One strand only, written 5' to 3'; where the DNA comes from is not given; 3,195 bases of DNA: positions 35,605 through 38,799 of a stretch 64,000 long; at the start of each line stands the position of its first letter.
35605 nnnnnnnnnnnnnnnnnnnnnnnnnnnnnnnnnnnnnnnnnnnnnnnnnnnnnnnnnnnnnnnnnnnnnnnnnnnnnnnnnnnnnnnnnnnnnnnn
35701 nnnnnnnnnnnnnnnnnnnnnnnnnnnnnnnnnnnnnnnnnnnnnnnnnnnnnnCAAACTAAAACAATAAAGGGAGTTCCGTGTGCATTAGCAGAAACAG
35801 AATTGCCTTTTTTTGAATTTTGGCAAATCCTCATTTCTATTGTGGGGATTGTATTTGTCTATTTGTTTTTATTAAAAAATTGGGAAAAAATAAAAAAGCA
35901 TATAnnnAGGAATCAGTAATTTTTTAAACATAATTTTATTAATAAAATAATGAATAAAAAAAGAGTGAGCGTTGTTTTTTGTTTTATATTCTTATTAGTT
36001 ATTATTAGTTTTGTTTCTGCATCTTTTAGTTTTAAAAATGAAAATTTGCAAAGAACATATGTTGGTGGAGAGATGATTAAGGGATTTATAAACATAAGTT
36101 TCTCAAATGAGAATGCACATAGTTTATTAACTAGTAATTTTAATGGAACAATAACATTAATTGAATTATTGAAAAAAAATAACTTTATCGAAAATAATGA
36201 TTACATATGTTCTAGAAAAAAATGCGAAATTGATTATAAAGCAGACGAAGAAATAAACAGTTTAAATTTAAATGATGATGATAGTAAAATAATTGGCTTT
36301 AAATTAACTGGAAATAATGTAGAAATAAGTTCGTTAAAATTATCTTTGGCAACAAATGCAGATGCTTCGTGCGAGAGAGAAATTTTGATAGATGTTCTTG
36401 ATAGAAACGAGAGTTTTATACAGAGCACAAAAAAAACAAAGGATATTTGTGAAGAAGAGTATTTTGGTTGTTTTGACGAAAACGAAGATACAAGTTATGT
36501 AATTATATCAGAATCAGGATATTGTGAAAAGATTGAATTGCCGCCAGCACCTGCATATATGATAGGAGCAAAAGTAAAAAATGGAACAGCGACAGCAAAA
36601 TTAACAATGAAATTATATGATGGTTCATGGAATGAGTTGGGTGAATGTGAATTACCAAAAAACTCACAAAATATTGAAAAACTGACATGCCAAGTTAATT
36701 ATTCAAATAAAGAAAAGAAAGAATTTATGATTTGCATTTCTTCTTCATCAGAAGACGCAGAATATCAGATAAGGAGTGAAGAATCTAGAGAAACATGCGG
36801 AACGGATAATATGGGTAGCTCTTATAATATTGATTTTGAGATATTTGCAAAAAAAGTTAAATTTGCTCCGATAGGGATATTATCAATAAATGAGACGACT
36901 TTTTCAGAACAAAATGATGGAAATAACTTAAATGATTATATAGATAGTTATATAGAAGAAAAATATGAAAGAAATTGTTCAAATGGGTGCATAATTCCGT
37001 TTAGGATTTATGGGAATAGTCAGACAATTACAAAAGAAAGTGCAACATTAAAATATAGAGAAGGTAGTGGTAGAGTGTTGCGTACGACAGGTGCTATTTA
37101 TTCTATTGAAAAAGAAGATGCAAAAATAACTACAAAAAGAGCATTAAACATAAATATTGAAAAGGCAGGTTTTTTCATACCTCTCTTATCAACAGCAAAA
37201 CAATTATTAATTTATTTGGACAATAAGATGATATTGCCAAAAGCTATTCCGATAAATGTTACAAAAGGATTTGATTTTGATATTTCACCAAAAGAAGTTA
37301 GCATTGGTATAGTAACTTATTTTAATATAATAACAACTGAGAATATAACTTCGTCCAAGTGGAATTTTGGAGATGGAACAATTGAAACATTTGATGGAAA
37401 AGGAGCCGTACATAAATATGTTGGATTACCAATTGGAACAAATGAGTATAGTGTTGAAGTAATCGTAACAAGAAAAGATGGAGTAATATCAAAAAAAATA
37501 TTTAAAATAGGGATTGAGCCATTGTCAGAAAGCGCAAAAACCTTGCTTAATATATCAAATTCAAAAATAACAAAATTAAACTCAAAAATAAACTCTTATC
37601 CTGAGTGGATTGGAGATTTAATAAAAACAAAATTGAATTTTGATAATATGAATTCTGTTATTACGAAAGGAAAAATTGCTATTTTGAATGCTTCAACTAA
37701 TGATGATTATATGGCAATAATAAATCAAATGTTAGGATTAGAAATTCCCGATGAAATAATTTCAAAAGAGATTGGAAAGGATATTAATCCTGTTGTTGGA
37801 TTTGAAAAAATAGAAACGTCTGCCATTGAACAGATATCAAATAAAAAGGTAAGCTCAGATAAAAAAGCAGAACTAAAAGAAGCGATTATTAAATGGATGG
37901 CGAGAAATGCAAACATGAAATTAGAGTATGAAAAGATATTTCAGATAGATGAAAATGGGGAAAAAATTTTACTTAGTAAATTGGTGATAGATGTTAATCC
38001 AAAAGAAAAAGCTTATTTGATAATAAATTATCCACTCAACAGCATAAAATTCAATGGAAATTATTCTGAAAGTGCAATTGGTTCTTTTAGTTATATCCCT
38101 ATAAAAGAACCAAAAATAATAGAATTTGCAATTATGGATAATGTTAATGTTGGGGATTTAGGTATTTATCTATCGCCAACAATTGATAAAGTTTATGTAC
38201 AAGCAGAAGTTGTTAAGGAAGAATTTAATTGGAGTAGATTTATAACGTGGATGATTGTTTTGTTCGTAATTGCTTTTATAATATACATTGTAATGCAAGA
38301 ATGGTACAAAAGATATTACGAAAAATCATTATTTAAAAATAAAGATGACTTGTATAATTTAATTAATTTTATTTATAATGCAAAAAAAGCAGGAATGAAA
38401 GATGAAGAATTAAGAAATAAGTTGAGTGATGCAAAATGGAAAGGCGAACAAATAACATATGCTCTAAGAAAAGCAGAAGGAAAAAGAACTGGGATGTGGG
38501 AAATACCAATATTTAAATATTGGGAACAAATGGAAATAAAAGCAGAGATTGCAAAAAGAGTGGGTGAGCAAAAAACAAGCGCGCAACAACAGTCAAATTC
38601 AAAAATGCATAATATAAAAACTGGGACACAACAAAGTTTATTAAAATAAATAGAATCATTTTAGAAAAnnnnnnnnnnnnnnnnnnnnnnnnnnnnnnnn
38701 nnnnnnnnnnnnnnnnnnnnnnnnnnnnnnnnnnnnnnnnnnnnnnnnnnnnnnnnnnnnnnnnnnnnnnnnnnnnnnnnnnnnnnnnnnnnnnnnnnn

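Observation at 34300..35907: Five-fold ~40-aa Cys-rich repeat protein with abundant N-glycosylation sequons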

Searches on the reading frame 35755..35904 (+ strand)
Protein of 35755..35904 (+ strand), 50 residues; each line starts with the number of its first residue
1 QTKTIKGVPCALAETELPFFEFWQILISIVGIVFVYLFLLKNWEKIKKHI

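Call 77: search_protein_families(library=ncbifam, proteins=[window:35755-35904:+], max_evalue=10)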
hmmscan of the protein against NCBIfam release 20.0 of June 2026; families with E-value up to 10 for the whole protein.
seq(50 aa): 1 family
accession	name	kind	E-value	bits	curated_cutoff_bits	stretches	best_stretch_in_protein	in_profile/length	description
NF046089.1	CD3337_EF1877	subfamily_domain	0.032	13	120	1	19-42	140-163/450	CD3337/EF1877 family mobilome membrane protein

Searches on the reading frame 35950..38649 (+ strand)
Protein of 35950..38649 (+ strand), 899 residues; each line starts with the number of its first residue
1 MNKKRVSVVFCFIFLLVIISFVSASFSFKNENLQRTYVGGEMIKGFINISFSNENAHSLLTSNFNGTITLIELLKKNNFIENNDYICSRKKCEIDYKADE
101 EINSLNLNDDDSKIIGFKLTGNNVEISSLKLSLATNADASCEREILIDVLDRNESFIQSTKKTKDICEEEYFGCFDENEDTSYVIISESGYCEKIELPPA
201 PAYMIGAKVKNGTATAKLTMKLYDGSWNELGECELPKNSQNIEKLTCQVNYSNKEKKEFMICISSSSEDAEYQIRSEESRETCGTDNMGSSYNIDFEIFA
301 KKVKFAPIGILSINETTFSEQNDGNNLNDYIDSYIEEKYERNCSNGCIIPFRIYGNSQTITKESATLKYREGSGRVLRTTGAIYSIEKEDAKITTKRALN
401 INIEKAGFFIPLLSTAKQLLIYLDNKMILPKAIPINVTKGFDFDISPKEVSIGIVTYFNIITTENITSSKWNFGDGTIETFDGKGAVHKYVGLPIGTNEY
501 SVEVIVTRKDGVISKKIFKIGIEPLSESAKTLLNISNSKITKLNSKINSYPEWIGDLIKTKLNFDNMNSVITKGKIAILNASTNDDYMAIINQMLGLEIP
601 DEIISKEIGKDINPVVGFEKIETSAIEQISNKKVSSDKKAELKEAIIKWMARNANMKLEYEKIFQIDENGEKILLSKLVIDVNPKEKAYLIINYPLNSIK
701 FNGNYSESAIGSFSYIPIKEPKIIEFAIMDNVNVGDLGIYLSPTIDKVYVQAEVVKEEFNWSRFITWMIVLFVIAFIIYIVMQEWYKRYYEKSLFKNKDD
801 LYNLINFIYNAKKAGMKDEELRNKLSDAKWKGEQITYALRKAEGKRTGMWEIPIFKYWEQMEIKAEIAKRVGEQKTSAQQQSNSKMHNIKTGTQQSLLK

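Call 3: search_protein_families(library=pfam, proteins=[window:35950-38649:+], max_evalue=1)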
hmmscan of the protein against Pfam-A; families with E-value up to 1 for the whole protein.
window:35950-38649:+ (899 aa): 3 families
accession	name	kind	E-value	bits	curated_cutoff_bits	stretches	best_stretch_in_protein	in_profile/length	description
PF18911.6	PKD_4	-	0.00035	21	27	1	463-514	31-76/85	PKD domain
PF01741.23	MscL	-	0.039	14.7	27.4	1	735-787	53-97/123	Large-conductance mechanosensitive channel, MscL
PF00801.26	PKD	-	0.19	12.2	23.5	1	465-491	28-54/80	PKD domain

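Call 8: search_protein_families(library=ncbifam, proteins=[window:35950-38649:+], max_evalue=1)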
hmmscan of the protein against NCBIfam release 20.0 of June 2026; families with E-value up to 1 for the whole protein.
window:35950-38649:+ (899 aa): 1 family
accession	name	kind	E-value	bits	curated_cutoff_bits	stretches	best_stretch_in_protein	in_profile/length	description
NF001271.0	PRK00228.2-3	equivalog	0.073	12.8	254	1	568-608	23-63/189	YqgE/AlgH family protein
